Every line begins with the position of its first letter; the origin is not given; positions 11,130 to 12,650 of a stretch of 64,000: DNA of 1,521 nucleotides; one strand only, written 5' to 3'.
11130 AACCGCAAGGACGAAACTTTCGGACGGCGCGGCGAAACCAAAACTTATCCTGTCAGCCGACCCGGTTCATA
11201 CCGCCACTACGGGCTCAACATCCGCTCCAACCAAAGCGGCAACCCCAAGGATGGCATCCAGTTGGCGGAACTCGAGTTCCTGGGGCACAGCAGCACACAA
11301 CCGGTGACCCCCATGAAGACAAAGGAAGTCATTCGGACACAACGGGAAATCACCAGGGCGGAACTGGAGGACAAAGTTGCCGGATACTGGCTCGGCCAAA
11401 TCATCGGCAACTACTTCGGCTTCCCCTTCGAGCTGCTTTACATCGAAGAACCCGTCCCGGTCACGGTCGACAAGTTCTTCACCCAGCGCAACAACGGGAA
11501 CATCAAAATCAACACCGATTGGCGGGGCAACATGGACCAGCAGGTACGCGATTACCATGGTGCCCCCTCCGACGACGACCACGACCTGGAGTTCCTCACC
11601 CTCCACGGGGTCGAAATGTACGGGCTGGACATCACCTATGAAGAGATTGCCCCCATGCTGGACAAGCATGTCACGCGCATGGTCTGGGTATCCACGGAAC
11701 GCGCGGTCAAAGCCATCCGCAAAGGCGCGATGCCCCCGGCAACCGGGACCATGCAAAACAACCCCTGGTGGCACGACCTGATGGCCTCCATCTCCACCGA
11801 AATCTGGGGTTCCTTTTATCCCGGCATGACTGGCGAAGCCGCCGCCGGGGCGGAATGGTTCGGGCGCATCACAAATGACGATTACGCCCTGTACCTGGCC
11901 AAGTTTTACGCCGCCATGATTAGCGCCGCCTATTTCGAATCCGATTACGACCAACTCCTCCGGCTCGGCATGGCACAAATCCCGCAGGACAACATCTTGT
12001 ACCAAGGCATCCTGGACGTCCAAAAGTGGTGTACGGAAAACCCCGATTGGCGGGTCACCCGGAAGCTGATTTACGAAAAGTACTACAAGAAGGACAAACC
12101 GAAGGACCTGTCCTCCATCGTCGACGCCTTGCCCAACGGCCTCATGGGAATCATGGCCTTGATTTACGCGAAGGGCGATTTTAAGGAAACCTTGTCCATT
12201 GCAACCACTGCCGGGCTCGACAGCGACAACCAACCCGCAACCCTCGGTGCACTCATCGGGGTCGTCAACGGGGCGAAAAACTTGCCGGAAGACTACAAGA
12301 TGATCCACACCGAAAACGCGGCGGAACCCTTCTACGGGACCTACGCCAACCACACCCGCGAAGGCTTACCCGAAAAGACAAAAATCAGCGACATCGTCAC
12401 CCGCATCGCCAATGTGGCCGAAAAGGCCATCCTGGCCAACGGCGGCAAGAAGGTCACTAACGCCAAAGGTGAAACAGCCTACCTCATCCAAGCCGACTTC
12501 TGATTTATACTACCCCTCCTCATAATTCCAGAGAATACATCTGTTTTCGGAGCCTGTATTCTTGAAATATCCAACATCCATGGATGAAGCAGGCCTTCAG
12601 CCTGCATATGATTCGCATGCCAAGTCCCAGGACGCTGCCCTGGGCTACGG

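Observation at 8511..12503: Exported 1330-aa lipoprotein joining a polysaccharide-lyase-like domain, glycan-binding modules and an ADP-ribosylglycohydrolase-family domain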

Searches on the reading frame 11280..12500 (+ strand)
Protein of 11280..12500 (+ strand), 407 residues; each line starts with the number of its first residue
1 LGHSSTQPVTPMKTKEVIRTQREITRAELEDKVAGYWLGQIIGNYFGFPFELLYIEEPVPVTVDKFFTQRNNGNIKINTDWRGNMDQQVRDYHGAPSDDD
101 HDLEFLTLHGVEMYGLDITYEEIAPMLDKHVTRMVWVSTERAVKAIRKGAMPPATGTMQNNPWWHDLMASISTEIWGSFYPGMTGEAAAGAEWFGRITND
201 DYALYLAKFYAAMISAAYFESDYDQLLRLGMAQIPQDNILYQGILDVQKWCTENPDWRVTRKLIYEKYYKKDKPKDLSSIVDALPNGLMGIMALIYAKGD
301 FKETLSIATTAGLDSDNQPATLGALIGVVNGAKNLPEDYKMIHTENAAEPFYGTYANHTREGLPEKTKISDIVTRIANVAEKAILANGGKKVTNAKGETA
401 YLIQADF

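Call 6: search_solved_structures(query=window:11280-12500:+, max_evalue=1, show_alignments=3)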
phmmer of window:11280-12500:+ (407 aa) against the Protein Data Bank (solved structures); distinct sequences matched with E-value up to 1: 2.
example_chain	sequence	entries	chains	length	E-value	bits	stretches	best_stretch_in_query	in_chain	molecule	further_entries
1t5j_A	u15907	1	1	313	0.0049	18.9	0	296-339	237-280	Hypothetical protein MJ1187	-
6dre_A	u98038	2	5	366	0.13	14.2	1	269-342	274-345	ADP-ribosyl-(Dinitrogen reductase) hydrolase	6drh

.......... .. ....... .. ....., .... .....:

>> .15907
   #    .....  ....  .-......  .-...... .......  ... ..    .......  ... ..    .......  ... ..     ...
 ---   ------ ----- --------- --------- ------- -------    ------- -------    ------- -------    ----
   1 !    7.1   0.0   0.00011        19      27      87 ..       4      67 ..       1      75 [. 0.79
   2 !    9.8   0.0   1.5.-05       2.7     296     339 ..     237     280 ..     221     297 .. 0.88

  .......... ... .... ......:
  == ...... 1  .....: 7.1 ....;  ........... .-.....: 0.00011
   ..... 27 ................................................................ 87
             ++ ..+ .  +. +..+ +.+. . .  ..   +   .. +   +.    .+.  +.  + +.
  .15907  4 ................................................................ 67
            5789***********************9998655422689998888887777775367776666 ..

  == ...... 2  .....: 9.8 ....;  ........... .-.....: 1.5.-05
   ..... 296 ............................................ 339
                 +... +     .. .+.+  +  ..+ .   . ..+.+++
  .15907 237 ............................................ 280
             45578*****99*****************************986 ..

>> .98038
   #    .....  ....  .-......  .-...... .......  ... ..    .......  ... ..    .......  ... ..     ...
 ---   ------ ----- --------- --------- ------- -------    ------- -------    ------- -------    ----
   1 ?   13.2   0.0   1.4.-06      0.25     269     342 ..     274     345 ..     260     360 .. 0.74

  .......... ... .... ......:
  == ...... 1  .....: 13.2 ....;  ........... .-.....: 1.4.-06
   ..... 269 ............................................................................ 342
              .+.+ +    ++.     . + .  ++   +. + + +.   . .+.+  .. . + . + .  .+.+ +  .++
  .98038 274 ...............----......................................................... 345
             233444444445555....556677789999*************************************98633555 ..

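Call 9: find_homologous_proteins(query=window:11280-12500:+, max_evalue=0.00001)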
Query window:11280-12500:+ (407 aa): 157 proteins with E <= 0.00001 among 4695 candidates; the best 120 are listed.
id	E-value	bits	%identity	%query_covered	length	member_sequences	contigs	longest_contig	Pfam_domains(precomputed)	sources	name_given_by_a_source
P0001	5.4e-210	715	77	95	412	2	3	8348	PF03747.20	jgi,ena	-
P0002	1.6e-206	704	76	95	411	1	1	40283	PF03747.20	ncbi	-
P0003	1.5e-198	678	74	95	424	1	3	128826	PF03747.20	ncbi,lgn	-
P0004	2.3e-185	634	71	95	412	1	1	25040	PF03747.20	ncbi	-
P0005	2.2e-183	628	70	95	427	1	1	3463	PF03747.20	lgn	-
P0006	2.6e-180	618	69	95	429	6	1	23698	PF03747.20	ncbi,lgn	-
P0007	1.2e-173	596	66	96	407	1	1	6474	PF03747.20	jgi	jgi:ADP-ribosylglycohydrolase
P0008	2.8e-151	522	61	96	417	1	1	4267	PF03747.20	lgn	-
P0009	7.2e-149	514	73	73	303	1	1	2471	PF03747.20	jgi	jgi:hypothetical protein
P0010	1.5e-147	510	77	71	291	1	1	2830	PF03747.20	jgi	jgi:hypothetical protein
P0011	2.8e-146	506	59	96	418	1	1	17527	PF03747.20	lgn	-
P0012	5.7e-146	504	57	99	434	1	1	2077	PF03747.20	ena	-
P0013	1.8e-144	500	57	99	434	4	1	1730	PF03747.20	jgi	-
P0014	3.8e-143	495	59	95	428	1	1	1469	PF03747.20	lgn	-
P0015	1.5e-115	404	47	96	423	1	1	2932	PF03747.20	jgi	jgi:ADP-ribosylglycohydrolase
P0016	3.5e-115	403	47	98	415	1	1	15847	PF03747.20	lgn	-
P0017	7.2e-114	399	46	97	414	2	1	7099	PF03747.20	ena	-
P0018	2.6e-113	397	48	96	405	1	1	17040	PF03747.20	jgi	jgi:ADP-ribosylglycohydrolase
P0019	2.0e-111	391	48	96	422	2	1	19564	PF03747.20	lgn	-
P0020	2.5e-111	390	47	94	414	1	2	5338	PF03747.20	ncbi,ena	-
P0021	4.2e-111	390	46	98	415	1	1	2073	PF03747.20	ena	-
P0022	1.1e-110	388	49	95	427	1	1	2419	PF03747.20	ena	-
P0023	1.8e-110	388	47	98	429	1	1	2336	PF03747.20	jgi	jgi:hypothetical protein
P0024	2.3e-110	387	47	95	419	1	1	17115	PF03747.20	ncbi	-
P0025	3.6e-110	387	47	95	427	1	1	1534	PF03747.20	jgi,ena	-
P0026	1.0e-109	385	76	55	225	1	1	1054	PF03747.20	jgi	jgi:hypothetical protein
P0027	1.1e-109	385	47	95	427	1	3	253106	PF03747.20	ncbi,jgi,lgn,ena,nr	ncbi:MAG TPA: ADP-ribosylglycohydrolase family protein [Bacteroidales bacterium]|nr:ADP-ribosylglyco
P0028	2.1e-109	384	46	95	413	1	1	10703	PF03747.20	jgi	jgi:ADP-ribosylglycohydrolase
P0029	3.9e-109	383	46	95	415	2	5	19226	PF03747.20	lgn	-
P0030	5.9e-109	383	47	95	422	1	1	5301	PF03747.20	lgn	-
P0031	7.2e-109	382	47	96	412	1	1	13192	PF03747.20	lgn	-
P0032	1.2e-108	382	45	94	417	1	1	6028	PF03747.20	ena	-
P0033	1.2e-108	382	46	96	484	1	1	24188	PF03747.20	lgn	-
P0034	1.7e-108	381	47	94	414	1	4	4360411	PF03747.20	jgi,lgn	-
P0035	2.0e-108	381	47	95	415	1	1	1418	PF03747.20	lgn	-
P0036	2.5e-108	381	47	94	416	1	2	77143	PF03747.20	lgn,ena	-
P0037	3.7e-108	380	47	96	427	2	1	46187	PF03747.20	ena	-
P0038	4.6e-108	380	45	98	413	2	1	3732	PF03747.20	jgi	-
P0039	1.0e-107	379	47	95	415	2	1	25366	PF03747.20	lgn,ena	-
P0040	1.8e-107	378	46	90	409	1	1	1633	PF03747.20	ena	-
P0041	2.5e-107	377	46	95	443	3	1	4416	PF03747.20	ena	-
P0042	5.4e-107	376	47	95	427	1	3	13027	PF03747.20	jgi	jgi:ADP-ribosylglycohydrolase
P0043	6.8e-107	376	47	95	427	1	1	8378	PF03747.20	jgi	jgi:ADP-ribosylglycohydrolase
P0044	2.5e-106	374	46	96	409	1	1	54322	PF03747.20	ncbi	-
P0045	2.5e-106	374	46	95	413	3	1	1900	PF03747.20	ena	-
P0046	3.7e-106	373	46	91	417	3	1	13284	PF03747.20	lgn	-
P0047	4.3e-106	373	46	96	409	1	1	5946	PF03747.20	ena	-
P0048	5.3e-106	373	46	93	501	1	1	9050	PF03747.20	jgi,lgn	jgi:ADP-ribosylglycohydrolase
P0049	8.8e-106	372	46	95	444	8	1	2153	PF03747.20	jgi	jgi:ADP-ribosylglycohydrolase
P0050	9.2e-106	372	45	95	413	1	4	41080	PF03747.20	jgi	jgi:hypothetical protein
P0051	1.0e-105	372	46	94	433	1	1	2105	PF03747.20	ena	-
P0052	1.1e-105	372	46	96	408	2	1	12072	PF03747.20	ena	-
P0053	1.2e-105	372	44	95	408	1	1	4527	PF03747.20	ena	-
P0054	1.4e-105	371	47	95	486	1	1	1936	PF03747.20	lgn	-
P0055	1.9e-105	371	45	95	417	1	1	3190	PF03747.20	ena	-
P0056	2.3e-105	371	45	96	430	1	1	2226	PF03747.20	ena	-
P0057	2.3e-105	371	46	91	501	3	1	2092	PF03747.20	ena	-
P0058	2.4e-105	371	45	95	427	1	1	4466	PF03747.20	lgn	-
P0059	2.5e-105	371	45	96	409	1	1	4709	PF03747.20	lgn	-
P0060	2.8e-105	370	45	95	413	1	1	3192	PF03747.20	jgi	-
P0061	2.9e-105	370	45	95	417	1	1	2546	PF03747.20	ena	-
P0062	3.8e-105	370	46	91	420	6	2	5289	PF03747.20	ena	-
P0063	4.0e-105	370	46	92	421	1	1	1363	PF03747.20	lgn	-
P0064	5.5e-105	370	46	95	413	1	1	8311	PF03747.20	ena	-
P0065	8.7e-105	369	47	95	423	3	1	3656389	PF03747.20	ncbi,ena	-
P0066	1.1e-104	369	44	95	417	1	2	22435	PF03747.20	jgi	-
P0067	2.0e-104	368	45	95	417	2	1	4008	PF03747.20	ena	-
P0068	2.3e-104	367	46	95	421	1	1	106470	PF03747.20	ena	-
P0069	3.8e-104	367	47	92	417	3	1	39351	PF03747.20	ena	-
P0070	4.5e-104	367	46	95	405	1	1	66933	PF03747.20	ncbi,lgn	-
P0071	4.7e-104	366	47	95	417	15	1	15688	PF03747.20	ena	-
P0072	6.0e-104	366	46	95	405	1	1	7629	PF03747.20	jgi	jgi:ADP-ribosylglycohydrolase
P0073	8.8e-104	366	46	95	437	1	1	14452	PF03747.20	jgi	jgi:ADP-ribosylglycohydrolase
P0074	2.2e-103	364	44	94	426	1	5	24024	PF03747.20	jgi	jgi:hypothetical protein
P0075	3.7e-103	363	45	94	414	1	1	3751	PF03747.20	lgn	-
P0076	7.7e-103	362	47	90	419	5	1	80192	PF03747.20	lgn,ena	-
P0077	8.0e-103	362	44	95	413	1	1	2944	PF03747.20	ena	-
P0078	9.4e-103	362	43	95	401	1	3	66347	PF03747.20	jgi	jgi:ADP-ribosylglycohydrolase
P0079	1.1e-102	362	47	93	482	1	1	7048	PF03747.20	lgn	-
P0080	1.3e-102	362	44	97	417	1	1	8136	PF03747.20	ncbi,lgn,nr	ncbi:MAG: ADP-ribosylglycohydrolase family protein [Sedimentisphaerales bacterium]|nr:ADP-ribosylgly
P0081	2.8e-102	361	44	95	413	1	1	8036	PF03747.20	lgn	-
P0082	4.4e-102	360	43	94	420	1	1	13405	PF03747.20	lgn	-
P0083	7.0e-102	359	44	95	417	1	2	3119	PF03747.20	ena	-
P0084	8.2e-102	359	45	94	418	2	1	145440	PF03747.20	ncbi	-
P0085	1.1e-101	359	45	95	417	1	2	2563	PF03747.20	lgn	-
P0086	1.1e-101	359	45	95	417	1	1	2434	PF03747.20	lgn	-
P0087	2.9e-101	357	44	95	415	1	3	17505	PF03747.20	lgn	-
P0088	3.5e-101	357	45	94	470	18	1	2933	PF03747.20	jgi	jgi:ADP-ribosylglycohydrolase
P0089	4.5e-101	357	45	97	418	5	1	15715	PF03747.20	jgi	jgi:hypothetical protein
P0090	5.6e-101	356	44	92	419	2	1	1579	PF03747.20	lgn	-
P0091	7.2e-101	356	45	95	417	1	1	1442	PF03747.20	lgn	-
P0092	1.0e-100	355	45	95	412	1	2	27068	PF03747.20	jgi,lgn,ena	jgi:ADP-ribosylglycohydrolase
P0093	1.1e-100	355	45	95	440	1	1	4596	PF03747.20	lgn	-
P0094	1.4e-100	355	47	91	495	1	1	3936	PF03747.20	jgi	jgi:ADP-ribosylglycohydrolase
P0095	1.6e-100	355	45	94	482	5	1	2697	PF03747.20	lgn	-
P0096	1.6e-100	355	43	91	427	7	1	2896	PF03747.20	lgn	-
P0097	4.0e-100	354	45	92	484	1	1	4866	PF03747.20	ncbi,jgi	ncbi:MAG: ADP-ribosylglycohydrolase family protein [Planctomycetota bacterium]|jgi:hypothetical prot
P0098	7.5e-100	353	45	96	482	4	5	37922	PF03747.20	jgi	jgi:ADP-ribosylglycohydrolase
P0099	1.1e-99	352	44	94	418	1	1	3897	PF03747.20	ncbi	ncbi:MAG: ADP-ribosylglycohydrolase family protein, partial [bacterium]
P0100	1.3e-99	352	44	95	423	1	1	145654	PF03747.20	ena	-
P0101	1.3e-99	352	44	95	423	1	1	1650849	PF03747.20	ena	-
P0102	1.9e-99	351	44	93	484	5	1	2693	PF03747.20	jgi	jgi:ADP-ribosylglycohydrolase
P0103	2.4e-99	351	45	95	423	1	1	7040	PF03747.20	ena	-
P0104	2.4e-99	351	44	95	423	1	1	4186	PF03747.20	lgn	-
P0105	2.4e-99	351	44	94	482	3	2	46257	PF03747.20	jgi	-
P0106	4.0e-99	350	46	91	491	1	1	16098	PF03747.20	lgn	-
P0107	4.5e-99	350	43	100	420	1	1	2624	PF03747.20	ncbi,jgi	-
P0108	6.0e-99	350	44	95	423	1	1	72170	PF03747.20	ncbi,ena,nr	ncbi:MAG: ADP-ribosylglycohydrolase family protein [Bryobacterales bacterium]|nr:ADP-ribosylglycohyd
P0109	1.1e-98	349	44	93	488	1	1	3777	PF03747.20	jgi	-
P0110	1.1e-98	349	44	95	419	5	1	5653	PF03747.20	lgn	-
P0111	1.4e-98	348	45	91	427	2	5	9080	PF03747.20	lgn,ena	-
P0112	1.5e-98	348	43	95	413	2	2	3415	PF03747.20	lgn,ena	-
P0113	2.6e-98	348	44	94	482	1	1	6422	PF03747.20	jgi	jgi:ADP-ribosylglycohydrolase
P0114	2.8e-98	347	44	95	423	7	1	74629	PF03747.20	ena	-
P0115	4.0e-98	347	44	95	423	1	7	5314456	PF03747.20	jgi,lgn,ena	jgi:hypothetical protein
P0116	5.1e-98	347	45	91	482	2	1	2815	PF03747.20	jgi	-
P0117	5.8e-98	346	44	95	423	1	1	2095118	PF03747.20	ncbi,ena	-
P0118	6.3e-98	346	43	95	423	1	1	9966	PF03747.20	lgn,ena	-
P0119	6.8e-98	346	44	95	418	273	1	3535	PF03747.20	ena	-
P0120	1.4e-97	345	45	91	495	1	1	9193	PF03747.20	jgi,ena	-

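Call 11: find_encoding_contigs(protein=P0003, flank=10000, max_places=3)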
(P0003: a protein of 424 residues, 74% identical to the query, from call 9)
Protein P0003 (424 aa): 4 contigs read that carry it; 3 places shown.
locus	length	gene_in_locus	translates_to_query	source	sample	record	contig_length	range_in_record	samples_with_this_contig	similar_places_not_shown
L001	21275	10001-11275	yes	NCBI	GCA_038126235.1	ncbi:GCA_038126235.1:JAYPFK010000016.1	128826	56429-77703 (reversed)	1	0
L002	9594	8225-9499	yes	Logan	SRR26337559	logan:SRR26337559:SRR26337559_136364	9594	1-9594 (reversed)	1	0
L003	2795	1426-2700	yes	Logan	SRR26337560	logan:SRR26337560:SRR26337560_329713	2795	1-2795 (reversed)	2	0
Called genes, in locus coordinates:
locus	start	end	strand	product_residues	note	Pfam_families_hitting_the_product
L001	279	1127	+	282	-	PF01261:AP_endonuc_2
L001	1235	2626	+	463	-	PF01522:Polysacc_deac_1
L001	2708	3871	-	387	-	PF22244:GCE_fung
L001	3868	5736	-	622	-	PF04616:Glyco_hydro_43 (faint), PF09224:DUF1961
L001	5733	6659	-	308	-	PF05013:FGase (weak)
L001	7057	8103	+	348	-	PF00406:ADK, PF13207:AAA_17, PF13238:AAA_18 (weak)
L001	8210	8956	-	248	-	PF06439:3keto-disac_hyd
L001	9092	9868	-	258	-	PF12833:HTH_18, PF00165:HTH_AraC (weak)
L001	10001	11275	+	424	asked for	PF03747:ADP_ribosyl_GH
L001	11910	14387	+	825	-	PF05426:Alginate_lyase, PF00754:F5_F8_type_C, PF22633:F5_F8_type_C_2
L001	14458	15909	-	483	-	PF00884:Sulfatase, PF01663:Phosphodiest (faint), PF16347:SGSH_C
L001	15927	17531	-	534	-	PF00884:Sulfatase, PF01663:Phosphodiest (faint), PF16347:SGSH_C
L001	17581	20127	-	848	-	PF07635:PSCyt1 (weak), PF07626:PSD3, PF07637:PSD5, PF07631:PSD4, PF07627:PSCyt3, PF07624:PSD2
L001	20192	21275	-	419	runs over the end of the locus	PF07586:HXXSHH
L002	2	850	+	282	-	?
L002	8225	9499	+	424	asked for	PF03747:ADP_ribosyl_GH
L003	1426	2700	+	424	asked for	PF03747:ADP_ribosyl_GH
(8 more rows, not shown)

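Call 13: find_encoding_contigs(protein=P0002, flank=10000, max_places=2)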
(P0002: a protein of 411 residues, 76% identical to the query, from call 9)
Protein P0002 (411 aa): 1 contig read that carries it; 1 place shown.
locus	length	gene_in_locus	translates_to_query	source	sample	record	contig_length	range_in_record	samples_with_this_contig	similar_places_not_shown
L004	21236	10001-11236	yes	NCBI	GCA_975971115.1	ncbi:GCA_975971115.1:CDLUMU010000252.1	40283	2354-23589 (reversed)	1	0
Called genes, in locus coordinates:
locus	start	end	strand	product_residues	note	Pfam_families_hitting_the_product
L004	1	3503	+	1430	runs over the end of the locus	PF13385:Laminin_G_3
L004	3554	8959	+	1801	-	PF00069:Pkinase, PF07714:PK_Tyr_Ser-Thr, PF23414:Beta-prop_EML_2, PF24807:WD40_CDC20-Fz, PF25168:Beta-prop_WDR36-Utp21_2nd, PF25172:Beta-prop_WDR3_2nd, PF25173:Beta-prop_WDR3_1st, PF25174:Beta-prop_THOC3, +131 more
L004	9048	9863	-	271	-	PF01699:Na_Ca_ex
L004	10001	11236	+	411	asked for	PF03747:ADP_ribosyl_GH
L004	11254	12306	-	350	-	PF00140:Sigma70_r1_2, PF04542:Sigma70_r2, PF04539:Sigma70_r3, PF04545:Sigma70_r4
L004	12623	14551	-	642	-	PF17092:PCB_OB (faint), PF21710:Spt6_S1 (faint), PF00575:S1, PF23459:S1_RRP5 (weak), PF00575:S1, PF23459:S1_RRP5, PF00575:S1, PF23459:S1_RRP5, +1 more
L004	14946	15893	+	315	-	PF01261:AP_endonuc_2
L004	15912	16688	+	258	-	PF01026:TatD_DNase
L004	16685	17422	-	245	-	-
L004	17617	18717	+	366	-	PF04079:SMC_ScpB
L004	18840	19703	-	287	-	PF04338:DUF481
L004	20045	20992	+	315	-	PF20030:bpMoxR (weak), PF00004:AAA (weak), PF07726:AAA_3, PF07728:AAA_5, PF17863:AAA_lid_2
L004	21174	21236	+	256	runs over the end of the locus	PF01507:PAPS_reduct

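Call 14: find_encoding_contigs(protein=P0004, flank=10000, max_places=2)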
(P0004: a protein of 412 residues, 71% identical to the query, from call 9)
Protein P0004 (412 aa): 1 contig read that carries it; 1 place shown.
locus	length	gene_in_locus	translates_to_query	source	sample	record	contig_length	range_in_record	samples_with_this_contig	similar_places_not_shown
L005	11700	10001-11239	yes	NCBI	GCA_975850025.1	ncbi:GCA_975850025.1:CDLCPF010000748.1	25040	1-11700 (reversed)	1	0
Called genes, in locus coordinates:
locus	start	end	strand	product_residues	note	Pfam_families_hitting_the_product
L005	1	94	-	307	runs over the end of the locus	PF01996:F420_ligase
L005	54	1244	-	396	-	PF00383:dCMP_cyt_deam_1, PF14437:MafB19-deam, PF01872:RibD_C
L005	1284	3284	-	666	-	PF22745:Nlig-Ia, PF01653:DNA_ligase_aden, PF03120:OB_DNA_ligase, PF03119:DNA_ligase_ZBD (faint), PF14520:HHH_5 (faint), PF12826:HHH_2, PF00533:BRCT, PF12738:PTCB-BRCT (faint)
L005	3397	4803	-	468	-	PF02952:Fucose_iso_C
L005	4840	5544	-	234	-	PF00596:Aldolase_II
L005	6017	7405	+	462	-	PF01408:GFO_IDH_MocA, PF02894:GFO_IDH_MocA_C, PF19051:GFO_IDH_MocA_C2, PF22725:GFO_IDH_MocA_C3, PF19051:GFO_IDH_MocA_C2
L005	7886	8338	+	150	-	-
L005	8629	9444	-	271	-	PF00583:Acetyltransf_1 (weak)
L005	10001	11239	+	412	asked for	PF03747:ADP_ribosyl_GH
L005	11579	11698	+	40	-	?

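Call 28: search_solved_structures(query=A1, max_evalue=0.01, show_alignments=2)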
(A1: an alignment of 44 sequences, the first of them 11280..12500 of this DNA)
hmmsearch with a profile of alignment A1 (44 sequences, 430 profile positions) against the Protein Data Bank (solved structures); distinct sequences matched with E-value up to 0.01: 1.
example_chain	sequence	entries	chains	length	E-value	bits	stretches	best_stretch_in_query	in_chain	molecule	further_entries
1t5j_A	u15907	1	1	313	0.00044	22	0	45-103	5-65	Hypothetical protein MJ1187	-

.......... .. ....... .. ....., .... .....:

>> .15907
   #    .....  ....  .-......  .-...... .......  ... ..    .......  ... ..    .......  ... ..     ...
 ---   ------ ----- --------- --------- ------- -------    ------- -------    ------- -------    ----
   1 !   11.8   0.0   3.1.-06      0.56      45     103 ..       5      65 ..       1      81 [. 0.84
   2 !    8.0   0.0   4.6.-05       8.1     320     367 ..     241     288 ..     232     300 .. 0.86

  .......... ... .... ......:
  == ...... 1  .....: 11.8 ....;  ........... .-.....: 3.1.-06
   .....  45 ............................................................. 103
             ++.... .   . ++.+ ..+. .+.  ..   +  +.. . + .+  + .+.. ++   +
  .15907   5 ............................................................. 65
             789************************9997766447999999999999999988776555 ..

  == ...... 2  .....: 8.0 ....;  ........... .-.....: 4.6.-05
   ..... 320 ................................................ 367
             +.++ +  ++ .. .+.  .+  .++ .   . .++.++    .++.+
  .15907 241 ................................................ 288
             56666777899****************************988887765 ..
